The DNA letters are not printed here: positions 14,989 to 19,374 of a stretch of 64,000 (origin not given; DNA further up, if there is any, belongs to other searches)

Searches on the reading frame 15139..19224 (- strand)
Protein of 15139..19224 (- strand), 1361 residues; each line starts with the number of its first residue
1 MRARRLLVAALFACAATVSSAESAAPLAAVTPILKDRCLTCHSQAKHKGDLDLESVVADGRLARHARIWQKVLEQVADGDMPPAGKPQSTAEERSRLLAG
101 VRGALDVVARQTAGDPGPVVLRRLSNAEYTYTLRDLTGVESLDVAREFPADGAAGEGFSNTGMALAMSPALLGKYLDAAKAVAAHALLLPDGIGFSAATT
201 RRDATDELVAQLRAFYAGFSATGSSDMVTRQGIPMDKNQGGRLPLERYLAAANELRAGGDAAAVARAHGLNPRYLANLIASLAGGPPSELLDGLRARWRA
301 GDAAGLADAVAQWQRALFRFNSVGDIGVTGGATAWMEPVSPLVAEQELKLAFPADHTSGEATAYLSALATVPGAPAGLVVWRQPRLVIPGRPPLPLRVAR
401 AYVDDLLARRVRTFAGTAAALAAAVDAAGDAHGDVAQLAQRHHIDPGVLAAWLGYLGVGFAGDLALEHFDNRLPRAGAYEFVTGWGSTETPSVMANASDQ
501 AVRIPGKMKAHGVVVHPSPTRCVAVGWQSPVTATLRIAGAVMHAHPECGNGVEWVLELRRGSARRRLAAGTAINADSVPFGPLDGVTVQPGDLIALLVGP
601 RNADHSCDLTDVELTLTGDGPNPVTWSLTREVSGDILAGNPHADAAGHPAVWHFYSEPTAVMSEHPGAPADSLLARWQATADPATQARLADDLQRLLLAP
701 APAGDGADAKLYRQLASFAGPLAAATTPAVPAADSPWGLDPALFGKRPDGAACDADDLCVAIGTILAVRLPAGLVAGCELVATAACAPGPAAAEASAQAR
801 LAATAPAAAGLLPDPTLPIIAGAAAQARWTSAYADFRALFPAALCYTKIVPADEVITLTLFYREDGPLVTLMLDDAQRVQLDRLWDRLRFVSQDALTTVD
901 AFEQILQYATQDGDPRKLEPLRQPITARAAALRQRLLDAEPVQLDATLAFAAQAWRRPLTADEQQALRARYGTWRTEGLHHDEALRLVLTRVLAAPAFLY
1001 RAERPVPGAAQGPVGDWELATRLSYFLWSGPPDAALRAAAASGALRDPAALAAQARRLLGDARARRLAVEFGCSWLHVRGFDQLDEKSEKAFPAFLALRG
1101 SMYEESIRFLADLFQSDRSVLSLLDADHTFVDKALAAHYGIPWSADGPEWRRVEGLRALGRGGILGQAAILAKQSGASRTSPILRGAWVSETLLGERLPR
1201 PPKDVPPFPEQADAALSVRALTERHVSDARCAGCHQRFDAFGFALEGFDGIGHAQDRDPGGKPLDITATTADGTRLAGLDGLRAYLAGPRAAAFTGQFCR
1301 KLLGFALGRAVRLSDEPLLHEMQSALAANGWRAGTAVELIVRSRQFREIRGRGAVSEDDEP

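Call 52: search_protein_families(library=pfam, proteins=[window:15139-19224:-], max_evalue=0.00001)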
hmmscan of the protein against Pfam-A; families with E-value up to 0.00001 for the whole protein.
window:15139-19224:- (1361 aa): 6 families
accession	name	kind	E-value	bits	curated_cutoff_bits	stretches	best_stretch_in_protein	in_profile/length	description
PF07631.16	PSD4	-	3.4e-37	128.2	23.3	1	1016-1141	3-128/128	Protein of unknown function (DUF1592)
PF07627.16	PSCyt3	-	3.7e-29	101.3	27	1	1161-1257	1-97/98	Protein of unknown function (DUF1588)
PF07626.16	PSD3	-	5e-21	75.4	23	1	122-187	1-64/65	Protein of unknown function (DUF1587)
PF07624.16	PSD2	-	2.2e-13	50.2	25.8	1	1272-1346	1-74/74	Protein of unknown function (DUF1585)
PF07637.16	PSD5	-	3.4e-12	47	34.2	1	949-1003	8-62/62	Protein of unknown function (DUF1595)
PF07635.16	PSCyt1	-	3e-06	28.2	22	1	38-85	1-59/59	Planctomycete cytochrome C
